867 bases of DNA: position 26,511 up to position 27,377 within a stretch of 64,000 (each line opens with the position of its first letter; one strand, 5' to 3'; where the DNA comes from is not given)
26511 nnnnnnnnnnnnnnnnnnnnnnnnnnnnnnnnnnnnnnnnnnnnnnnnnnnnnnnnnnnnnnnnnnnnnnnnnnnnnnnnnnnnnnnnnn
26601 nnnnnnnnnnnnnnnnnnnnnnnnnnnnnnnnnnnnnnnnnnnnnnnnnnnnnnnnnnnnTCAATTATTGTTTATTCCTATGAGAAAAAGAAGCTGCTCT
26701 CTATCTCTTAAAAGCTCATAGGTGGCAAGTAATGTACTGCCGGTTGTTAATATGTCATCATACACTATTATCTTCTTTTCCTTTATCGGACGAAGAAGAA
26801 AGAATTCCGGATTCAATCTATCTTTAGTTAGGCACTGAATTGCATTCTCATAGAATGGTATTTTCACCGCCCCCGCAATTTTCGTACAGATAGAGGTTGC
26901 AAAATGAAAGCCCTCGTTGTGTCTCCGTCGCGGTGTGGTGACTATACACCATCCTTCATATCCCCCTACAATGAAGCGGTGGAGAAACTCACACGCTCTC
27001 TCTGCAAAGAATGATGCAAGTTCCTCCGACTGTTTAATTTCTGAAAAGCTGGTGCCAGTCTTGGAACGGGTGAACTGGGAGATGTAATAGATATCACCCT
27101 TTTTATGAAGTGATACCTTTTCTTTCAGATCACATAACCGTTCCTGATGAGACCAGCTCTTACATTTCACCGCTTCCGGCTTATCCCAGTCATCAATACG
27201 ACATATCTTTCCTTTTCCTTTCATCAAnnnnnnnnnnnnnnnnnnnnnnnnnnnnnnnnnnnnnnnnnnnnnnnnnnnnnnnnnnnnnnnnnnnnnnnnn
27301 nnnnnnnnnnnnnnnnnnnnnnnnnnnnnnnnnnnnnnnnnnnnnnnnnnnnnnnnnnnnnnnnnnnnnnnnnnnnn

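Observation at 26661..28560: Three-gene operon (TM-anchored protein, SDR epimerase/dehydratase, ComF-like phosphoribosyltransferase) inserted just upstream of terS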

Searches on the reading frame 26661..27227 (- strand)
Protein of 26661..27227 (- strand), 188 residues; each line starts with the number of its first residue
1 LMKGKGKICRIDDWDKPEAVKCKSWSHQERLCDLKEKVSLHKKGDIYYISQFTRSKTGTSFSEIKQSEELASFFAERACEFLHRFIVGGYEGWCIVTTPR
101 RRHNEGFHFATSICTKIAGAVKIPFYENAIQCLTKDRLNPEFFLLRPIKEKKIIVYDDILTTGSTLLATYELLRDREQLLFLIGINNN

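Call 3: search_protein_families(library=pfam, proteins=[window:26661-27227:-], max_evalue=0.1)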
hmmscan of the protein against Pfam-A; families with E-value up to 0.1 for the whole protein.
window:26661-27227:- (188 aa): 1 family
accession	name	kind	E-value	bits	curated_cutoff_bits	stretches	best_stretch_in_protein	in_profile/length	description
PF00156.33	Pribosyltran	-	0.0001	22.1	26.3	1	148-176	85-113/158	Phosphoribosyl transferase domain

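Call 4: search_protein_families(library=phrogs, proteins=[window:26661-27227:-], max_evalue=0.01)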
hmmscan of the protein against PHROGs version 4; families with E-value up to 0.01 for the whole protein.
window:26661-27227:- (188 aa): 1 family
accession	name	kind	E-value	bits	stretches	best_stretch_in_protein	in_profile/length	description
phrog_16932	-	unknown function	0.0019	18.1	1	148-185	349-385/480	-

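Call 5: search_protein_families(library=padloc, proteins=[window:26661-27227:-], max_evalue=0.1)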
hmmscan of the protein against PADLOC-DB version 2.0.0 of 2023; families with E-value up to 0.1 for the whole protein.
window:26661-27227:- (188 aa): 1 family
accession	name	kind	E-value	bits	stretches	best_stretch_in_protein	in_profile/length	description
PDLC03962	ShosT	-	2e-05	22.6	1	137-175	157-196/237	-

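Call 6: search_protein_families(library=ncbifam, proteins=[window:26661-27227:-], max_evalue=0.1)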
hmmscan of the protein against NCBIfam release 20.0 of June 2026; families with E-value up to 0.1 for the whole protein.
window:26661-27227:- (188 aa): 20 families
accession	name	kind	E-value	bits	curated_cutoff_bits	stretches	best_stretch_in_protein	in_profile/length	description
TIGR00201.1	comF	subfamily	0.00059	19.8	233.55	1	144-175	145-177/190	ComF family protein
TIGR01251.1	ribP_PPkin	subfamily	0.0011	18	113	1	146-176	206-236/309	ribose-phosphate diphosphokinase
NF002636.0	PRK02304.1-5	equivalog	0.0015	18.1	125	1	149-177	116-144/176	adenine phosphoribosyltransferase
NF002095.0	PRK00934.1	equivalog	0.0022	17.2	296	1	133-175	184-230/287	ribose-phosphate diphosphokinase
NF008616.0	PRK11595.1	equivalog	0.0024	17.4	304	1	134-173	171-210/227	DNA utilization protein GntX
TIGR01090.1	apt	equivalog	0.0046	17.1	185.85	1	149-175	108-134/169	adenine phosphoribosyltransferase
NF005299.0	PRK06827.1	subfamily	0.0096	14.7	327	1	143-177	258-292/383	phosphoribosylpyrophosphate synthetase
TIGR01203.1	HGPRTase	equivalog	0.014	15.2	150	1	107-177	39-112/167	hypoxanthine phosphoribosyltransferase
NF005592.0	PRK07322.1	subfamily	0.016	14.6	143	1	147-175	117-145/180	adenine phosphoribosyltransferase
NF002620.0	PRK02277.1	subfamily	0.018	14.7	115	1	147-176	138-167/201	orotate phosphoribosyltransferase-like protein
NF003549.0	PRK05205.1-5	equivalog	0.025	14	138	1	119-175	66-124/182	bifunctional pyr operon transcriptional regulator/uracil phosphoribosyltransferase PyrR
NF009211.0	PRK12560.1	equivalog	0.038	13.8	188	1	129-174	93-138/187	adenine phosphoribosyltransferase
NF001097.0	PRK00129.1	equivalog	0.043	13.5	114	1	147-177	121-151/209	uracil phosphoribosyltransferase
NF006605.0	PRK09162.1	equivalog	0.046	13.1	181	1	147-177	95-125/183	hypoxanthine-guanine phosphoribosyltransferase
NF002634.0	PRK02304.1-3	equivalog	0.056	13.1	170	1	150-175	118-143/182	adenine phosphoribosyltransferase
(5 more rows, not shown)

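Call 9: find_homologous_proteins(query=window:26661-27224:-, max_evalue=0.001)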
Query window:26661-27224:- (187 aa): 202 proteins with E <= 0.001 among 281 candidates; the best 120 are listed.
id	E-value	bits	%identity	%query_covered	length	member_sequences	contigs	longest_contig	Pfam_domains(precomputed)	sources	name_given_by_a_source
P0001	2.8e-118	411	96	99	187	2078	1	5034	-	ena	-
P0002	1.5e-105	369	86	100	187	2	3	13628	PF00156.34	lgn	-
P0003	4.2e-104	364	83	100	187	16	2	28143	-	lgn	-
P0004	4.2e-104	364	85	100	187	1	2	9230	-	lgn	-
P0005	4.4e-102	358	82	100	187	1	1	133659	-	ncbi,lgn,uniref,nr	ncbi:phosphoribosyltransferase [Bacteroides sp.]|uniref:phosphoribosyltransferase n=1 Tax=Bacteroide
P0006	7.9e-99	347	86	100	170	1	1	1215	-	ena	-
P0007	1.0e-95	337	79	100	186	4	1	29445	-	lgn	-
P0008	3.5e-93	329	84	100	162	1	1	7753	-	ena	-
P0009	1.4e-92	327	84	100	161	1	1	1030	-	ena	-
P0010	8.7e-85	301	78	100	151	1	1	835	-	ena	-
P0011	9.6e-72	259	62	95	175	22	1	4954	PF00156.34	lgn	-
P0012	1.3e-63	232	88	63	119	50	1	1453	-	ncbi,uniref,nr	ncbi:hypothetical protein [Bacteroides xylanisolvens]|uniref:hypothetical protein n=1 Tax=Bacteroide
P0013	4.2e-63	231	57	98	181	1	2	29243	-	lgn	-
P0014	7.5e-63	230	56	96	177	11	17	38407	PF00156.34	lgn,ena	-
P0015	1.9e-62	228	94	57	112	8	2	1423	-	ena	-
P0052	2.1e-54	202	52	97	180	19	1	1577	PF00156.34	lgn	-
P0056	3.0e-54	202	51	95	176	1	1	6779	PF00156.34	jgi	-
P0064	2.5e-53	199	55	95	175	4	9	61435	-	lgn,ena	-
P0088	3.6e-51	192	52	95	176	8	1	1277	PF00156.34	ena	-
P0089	4.5e-51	191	49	100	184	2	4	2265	PF00156.34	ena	-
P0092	1.2e-50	190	49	100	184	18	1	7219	PF00156.34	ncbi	-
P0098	5.4e-50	188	51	99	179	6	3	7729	PF00156.34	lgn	-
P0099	6.2e-50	188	50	95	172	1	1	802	PF00156.34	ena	-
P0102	1.0e-49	187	52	95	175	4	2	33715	PF00156.34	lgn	-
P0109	6.4e-49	184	51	95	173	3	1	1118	PF00156.34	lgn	-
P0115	2.3e-46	176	53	84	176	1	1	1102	PF00156.34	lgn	-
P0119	1.0e-40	158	49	91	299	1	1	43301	PF02195.27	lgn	-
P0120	1.3e-40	157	48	91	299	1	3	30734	PF00156.34,PF02195.27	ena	-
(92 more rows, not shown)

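Call 10: find_encoding_contigs(protein=P0014, flank=6000, max_places=4)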
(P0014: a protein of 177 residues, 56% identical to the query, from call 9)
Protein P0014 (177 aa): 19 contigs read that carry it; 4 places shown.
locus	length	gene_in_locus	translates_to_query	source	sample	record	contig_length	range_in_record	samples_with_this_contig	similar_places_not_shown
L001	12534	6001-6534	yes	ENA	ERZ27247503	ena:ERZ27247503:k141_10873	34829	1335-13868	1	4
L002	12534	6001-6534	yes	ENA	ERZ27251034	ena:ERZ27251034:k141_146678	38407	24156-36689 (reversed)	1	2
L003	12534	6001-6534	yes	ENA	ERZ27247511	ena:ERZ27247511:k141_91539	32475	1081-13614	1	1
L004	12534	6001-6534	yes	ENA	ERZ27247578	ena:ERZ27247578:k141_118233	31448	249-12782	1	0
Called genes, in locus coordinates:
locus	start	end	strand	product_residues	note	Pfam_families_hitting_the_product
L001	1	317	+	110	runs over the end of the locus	PF14359:DUF4406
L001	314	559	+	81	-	PF11753:DUF3310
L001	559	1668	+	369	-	PF02899:Phage_int_SAM_1, PF00589:Phage_integrase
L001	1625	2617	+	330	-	-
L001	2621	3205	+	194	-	-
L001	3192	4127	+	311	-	PF14659:Phage_int_SAM_3 (weak), PF00589:Phage_integrase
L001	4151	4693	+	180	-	-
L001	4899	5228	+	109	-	-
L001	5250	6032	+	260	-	PF01370:Epimerase, PF04321:RmlD_sub_bind, PF16363:GDP_Man_Dehyd (faint), PF07993:NAD_binding_4, PF01073:3Beta_HSD (weak), PF02719:Polysacc_synt_2 (weak)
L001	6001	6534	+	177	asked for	PF00156:Pribosyltran (weak)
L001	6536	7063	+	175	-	PF03592:Terminase_2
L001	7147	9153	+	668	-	PF03237:Terminase_6N (weak), PF04466:Terminase_3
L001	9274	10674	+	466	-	PF04860:Phage_portal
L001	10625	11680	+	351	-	-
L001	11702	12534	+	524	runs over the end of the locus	PF05065:Phage_capsid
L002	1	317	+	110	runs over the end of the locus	PF14359:DUF4406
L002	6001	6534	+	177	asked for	PF00156:Pribosyltran (weak)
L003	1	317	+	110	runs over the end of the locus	PF14359:DUF4406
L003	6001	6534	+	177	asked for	PF00156:Pribosyltran (weak)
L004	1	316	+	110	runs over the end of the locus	PF14359:DUF4406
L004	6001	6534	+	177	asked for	PF00156:Pribosyltran (weak)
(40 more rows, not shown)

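Call 11: find_encoding_contigs(protein=P0119, flank=6000, max_places=3)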
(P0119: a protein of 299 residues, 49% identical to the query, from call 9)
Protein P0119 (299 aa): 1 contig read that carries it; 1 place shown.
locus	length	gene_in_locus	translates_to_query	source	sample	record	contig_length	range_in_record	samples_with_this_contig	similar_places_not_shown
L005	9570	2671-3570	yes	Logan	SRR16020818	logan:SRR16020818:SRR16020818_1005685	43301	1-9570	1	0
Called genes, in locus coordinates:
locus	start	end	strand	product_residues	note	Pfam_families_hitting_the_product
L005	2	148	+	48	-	?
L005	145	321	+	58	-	-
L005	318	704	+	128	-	-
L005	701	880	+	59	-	-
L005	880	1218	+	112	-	-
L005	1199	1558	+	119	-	-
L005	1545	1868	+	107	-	PF03819:MazG (weak)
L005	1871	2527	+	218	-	-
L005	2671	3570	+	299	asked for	PF02195:ParB_N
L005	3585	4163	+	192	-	-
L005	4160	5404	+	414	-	-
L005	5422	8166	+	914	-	PF06381:Phage_portal_3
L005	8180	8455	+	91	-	-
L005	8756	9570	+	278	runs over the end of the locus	PF04233:Phage_Mu_F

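Call 12: find_encoding_contigs(protein=P0064, flank=6000, max_places=4)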
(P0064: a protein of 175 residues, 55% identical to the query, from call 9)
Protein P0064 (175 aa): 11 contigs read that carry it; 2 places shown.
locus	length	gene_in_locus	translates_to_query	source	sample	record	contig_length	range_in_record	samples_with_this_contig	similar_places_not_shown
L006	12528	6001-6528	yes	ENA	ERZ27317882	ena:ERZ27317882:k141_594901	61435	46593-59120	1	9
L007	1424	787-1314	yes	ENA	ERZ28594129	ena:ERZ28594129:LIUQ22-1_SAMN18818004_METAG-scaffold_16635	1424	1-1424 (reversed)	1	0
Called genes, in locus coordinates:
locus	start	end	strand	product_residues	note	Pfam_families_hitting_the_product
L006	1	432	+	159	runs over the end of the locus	-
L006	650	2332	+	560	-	PF00145:DNA_methylase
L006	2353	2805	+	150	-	-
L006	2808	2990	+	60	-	-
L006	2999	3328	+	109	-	PF14359:DUF4406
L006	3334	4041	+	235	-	PF00697:PRAI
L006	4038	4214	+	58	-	-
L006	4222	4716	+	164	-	-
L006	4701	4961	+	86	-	-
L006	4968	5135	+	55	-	-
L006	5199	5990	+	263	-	PF01370:Epimerase, PF04321:RmlD_sub_bind, PF07993:NAD_binding_4 (faint), PF02719:Polysacc_synt_2 (weak), PF16363:GDP_Man_Dehyd (weak)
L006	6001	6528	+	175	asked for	-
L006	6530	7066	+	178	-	PF03592:Terminase_2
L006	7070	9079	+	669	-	PF04466:Terminase_3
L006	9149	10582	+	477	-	PF04860:Phage_portal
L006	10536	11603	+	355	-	-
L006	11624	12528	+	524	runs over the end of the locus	PF05065:Phage_capsid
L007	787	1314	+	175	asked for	-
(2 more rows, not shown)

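Call 17: search_dna_similar(query=window:26661-27224:-, collection=phages, mode=protein, max_evalue=0.001, max_rows=30)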
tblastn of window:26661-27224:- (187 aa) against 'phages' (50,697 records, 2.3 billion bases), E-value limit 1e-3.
No match.

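Call 21: search_solved_structures(query=A1, max_evalue=1, show_alignments=2)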
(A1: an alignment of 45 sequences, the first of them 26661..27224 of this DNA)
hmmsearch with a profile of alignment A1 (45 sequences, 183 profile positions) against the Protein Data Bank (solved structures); distinct sequences matched with E-value up to 1: 70 (the best 60 are shown).
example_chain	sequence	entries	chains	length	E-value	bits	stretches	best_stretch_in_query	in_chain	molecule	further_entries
4p81_A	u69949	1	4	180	0.0011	21.8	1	116-170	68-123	Ancestral PyrR protein (Orange)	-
1u9y_A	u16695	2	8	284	0.0018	21.1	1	128-171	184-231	Ribose-phosphate pyrophosphokinase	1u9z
4p3k_A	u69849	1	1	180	0.0024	20.7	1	116-170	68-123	Ancestral PyrR protein (Plum)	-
4p80_A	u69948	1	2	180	0.0024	20.7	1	115-170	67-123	Ancestral PyrR protein (Green)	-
4rqa_A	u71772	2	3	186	0.004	20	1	142-173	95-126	Hypoxanthine phosphoribosyltransferase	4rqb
1non_A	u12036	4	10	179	0.0057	19.5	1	117-170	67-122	PyrR bifunctional protein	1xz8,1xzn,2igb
4p84_A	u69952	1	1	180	0.006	19.4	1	136-170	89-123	Bifunctional protein PyrR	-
2pry_A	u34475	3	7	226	0.0081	19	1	70-175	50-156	Orotate phosphoribosyltransferase 1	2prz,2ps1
4wml_A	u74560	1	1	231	0.0085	18.9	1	70-175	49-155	Orotate phosphoribosyltransferase 1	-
4wn3_A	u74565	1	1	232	0.0086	18.9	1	70-175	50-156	Orotate phosphoribosyltransferase 1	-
4p83_A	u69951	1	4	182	0.019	17.8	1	141-170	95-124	Engineered PyrR protein (Purple)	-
4qri_A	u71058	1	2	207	0.02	17.7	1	101-168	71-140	Hypoxanthine-guanine-xanthine phosphoribosyltransferase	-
4p82_A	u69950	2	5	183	0.024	17.5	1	141-170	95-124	Bifunctional protein PyrR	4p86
1a3c_A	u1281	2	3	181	0.024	17.5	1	141-170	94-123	PYRIMIDINE OPERON REGULATORY PROTEIN PYRR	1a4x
4paw_A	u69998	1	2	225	0.031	17.1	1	128-178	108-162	Orotate phosphoribosyltransferase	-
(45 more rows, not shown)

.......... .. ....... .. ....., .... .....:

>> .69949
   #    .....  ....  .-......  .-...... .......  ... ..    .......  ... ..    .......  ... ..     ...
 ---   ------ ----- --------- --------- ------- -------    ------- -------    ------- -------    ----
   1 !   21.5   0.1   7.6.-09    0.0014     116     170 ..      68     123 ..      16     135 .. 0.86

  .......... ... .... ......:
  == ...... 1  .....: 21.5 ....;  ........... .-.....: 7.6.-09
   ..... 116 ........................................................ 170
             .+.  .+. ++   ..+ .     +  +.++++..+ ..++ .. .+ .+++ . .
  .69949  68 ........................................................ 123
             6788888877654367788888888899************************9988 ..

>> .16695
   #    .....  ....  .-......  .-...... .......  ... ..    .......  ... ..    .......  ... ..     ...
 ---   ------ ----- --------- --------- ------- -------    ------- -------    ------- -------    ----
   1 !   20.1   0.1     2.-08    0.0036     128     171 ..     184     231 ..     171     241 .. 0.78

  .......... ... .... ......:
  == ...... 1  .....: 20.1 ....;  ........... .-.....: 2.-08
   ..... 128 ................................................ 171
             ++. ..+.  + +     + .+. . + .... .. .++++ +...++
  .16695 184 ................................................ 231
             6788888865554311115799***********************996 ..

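Call 23: find_related_loci(query=A1, collection=viral_contigs, flank=10000)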
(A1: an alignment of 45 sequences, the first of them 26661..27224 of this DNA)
Query A1 (187 aa) in viral_contigs; peptide patterns used: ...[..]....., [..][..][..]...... (x = any residue, [..] = any of these).
259 stretches matched a pattern; 238 encode a relative of the query (tblastn E <= 1e-3); the best 80 are kept; 80 distinct loci.
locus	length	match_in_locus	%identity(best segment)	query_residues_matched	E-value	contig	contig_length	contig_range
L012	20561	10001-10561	99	1-187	3e-126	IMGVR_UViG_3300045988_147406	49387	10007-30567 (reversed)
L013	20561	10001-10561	98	1-187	8e-126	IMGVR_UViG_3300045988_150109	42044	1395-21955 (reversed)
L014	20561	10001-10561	98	1-187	8e-126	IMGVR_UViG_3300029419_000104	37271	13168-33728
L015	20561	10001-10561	98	1-187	8e-126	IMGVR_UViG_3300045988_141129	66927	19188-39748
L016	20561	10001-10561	98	1-187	8e-126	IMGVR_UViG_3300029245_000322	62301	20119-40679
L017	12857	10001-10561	98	1-187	8e-126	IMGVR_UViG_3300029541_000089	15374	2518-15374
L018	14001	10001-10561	98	1-187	8e-126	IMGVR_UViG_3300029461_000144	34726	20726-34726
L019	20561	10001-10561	98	1-187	8e-126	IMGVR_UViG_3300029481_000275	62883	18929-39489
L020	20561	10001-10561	98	1-187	8e-126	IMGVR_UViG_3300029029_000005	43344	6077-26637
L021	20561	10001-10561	99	1-187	4e-125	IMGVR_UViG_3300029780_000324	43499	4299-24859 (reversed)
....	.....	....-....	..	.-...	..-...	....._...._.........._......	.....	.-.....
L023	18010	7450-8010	98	1-187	1e-124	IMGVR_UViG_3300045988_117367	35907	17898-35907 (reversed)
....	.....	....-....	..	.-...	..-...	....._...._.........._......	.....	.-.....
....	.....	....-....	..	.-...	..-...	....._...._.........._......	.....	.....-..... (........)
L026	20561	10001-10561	98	1-187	1e-124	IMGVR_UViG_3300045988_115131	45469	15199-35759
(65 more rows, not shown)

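Call 24: find_related_loci(query=A1, collection=genome_contigs, flank=10000)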
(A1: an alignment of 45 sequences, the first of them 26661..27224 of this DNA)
Query A1 (187 aa) in genome_contigs; peptide patterns used: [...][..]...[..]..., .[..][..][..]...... (x = any residue, [..] = any of these).
251 stretches matched a pattern; 51 encode a relative of the query (tblastn E <= 1e-3); 51 distinct loci.
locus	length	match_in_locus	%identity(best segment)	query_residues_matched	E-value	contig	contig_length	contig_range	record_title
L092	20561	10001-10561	98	1-187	5e-126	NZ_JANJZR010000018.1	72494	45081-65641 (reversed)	Bacteroides acidifaciens strain DSM 15896 NODE_18_length_72494_cov_56.970739, whole genome shotgun sequence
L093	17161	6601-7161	98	1-187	5e-126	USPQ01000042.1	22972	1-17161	uncultured Bacteroides sp. isolate UMGS1954 genome assembly, contig: NODE_761_length_22972_cov_9.91452, whole genome sho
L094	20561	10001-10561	97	1-187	3e-122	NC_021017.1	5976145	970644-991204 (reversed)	Bacteroides xylanisolvens XB1A, complete sequence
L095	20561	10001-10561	96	1-187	7e-121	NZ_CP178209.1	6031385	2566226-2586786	Bacteroides sp. KFT8 chromosome, complete genome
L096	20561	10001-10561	82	1-187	5e-106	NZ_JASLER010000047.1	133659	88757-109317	MAG: Bacteroides sp. isolate SHSU.bins.235 k141_245603, whole genome shotgun sequence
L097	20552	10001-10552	54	1-186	2e-64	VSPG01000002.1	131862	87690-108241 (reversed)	MAG: Muribaculaceae bacterium isolate S9771_S20_bin.19 S9771_S20_S9771_S20_bin.19_contig_2, whole genome shotgun sequenc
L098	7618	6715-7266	55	1-186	3e-64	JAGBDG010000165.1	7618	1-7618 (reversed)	MAG: Muribaculaceae bacterium isolate RGIG9013 Water_deer_Rectum-4__c176139, whole genome shotgun sequence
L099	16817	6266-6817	53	1-186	8e-64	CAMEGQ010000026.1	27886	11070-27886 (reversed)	MAG: uncultured Porphyromonadaceae bacterium isolate SRR11489792_bin.48_metaWRAP_v1.3_MAG genome assembly, contig: ERZ11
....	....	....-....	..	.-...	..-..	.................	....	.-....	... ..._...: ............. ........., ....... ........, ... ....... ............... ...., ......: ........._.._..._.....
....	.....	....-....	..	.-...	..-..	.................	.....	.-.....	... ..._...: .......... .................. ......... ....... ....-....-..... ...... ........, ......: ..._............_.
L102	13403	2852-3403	52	1-186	3e-59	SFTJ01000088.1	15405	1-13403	MAG: bacterium isolate W1P28.007 Contig3931, whole genome shotgun sequence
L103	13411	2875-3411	52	4-187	8e-59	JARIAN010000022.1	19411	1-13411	MAG: Phocaeicola sp. isolate cluster1_bin.70 k127_57504, whole genome shotgun sequence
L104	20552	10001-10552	49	1-186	2e-58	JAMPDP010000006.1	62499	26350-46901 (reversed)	MAG: Candidatus Amulumruptor caecigallinarius isolate NALB_7823_35 Scaffold_#6__SCF_006___62499_bp, whole genome shotgun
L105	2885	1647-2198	51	1-186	3e-57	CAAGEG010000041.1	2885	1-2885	MAG TPA_asm: uncultured Prevotella sp., isolate HGM04830, WGS project CAAGEG010000000 data, contig: SRS476152_97_k119_10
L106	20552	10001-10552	52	1-186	6e-56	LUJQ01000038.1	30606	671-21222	MAG: Bacteroidales bacterium M6 M6_6353, whole genome shotgun sequence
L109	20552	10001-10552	52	1-186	1e-53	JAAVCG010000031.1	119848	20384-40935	MAG: Bacteroides sp. isolate Mgla_MAG_37-bin_35 c_000000113578, whole genome shotgun sequence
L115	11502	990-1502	41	20-187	3e-38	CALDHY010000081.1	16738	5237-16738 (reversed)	MAG TPA_asm: uncultured Selenomonadales bacterium isolate ERR1278074_bin.57_CONCOCT_v1.1_MAG genome assembly, contig: ER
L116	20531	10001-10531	41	14-187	4e-37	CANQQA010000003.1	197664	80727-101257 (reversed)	MAG: uncultured Bacteroidales bacterium isolate Lapin-011__bin66 genome assembly, contig: Lapin-011__NODE_21_length_1976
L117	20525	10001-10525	38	14-186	4e-33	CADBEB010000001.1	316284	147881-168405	MAG: uncultured Clostridiales bacterium isolate RUG13884 genome assembly, contig: RUG13884_asm_1, whole genome shotgun s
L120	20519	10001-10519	36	17-186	8e-32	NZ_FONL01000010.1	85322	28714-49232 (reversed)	Succiniclasticum ruminis DSM 9236, whole genome shotgun sequence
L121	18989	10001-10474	40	28-186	7e-31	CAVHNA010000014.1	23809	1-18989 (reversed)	Bacteroidaceae bacterium isolate H07617-L1_cleanbin_000050 genome assembly, contig: Spades_H07617-L1_contig_1350, whole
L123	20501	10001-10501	33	23-186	4e-30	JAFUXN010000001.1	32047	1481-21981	MAG: Selenomonadaceae bacterium isolate RGIG4916 Roe_deer_Rumen-3__c1728, whole genome shotgun sequence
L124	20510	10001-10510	46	20-187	7e-43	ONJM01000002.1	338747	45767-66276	uncultured Clostridiales bacterium isolate RUG363 genome assembly, contig: scaffold_1, whole genome shotgun sequence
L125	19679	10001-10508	42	22-186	2e-29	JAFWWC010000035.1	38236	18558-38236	MAG: Selenomonadaceae bacterium isolate RGIG6124 Sheep_Omasum.Co__c2205329, whole genome shotgun sequence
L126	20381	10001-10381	38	70-187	5e-22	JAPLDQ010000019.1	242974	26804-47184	MAG: Bacteroidetes bacterium isolate LacPavin_0920_WC57_MAG_34_20 LacPavin_0920_WC57_scaffold_175120, whole genome shotg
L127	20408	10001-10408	30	53-186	1e-17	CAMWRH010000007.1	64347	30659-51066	MAG TPA_asm: uncultured Porphyromonadaceae bacterium isolate SRR14411350_bin.7_metawrap_v1.3_MAG genome assembly, contig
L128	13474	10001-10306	34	95-187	6e-14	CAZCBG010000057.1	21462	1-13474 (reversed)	MAG TPA_asm: uncultured Bacteroides sp. isolate binchicken_co2_45 genome assembly, contig: NODE_1593_length_21462_cov_11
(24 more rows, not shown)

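Call 29: predict_structure(alignment_id=A1)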
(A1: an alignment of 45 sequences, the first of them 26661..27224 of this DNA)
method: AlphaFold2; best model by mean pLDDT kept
length: 187 residues; sequences in the alignment: 45
mean_pLDDT: 87.0   pTM: 0.81
mean pLDDT of the five models: 87.0, 86.6, 85.5, 84.9, 84.8
residues with pLDDT >= 90: 126; 70-90: 31; 50-70: 19; < 50: 11
segments of 3 or more residues with pLDDT < 50: 1-4, 20-25
pLDDT, mean of each block of 10 residues (from residue 1): 52 58 63 97 94 95 95 98 94 89 75 98 94 83 93 94 92 96 94
secondary structure, 60 per line:
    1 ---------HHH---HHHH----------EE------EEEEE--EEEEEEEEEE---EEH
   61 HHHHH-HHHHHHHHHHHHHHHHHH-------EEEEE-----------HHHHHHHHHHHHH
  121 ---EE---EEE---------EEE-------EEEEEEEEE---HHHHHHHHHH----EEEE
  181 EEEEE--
elements in order: H16-19 E38-42 E45-54 H60-65 H67-84 E92-96 H108-120 E129-131 E141-143 E151-159 H163-172 E177-185
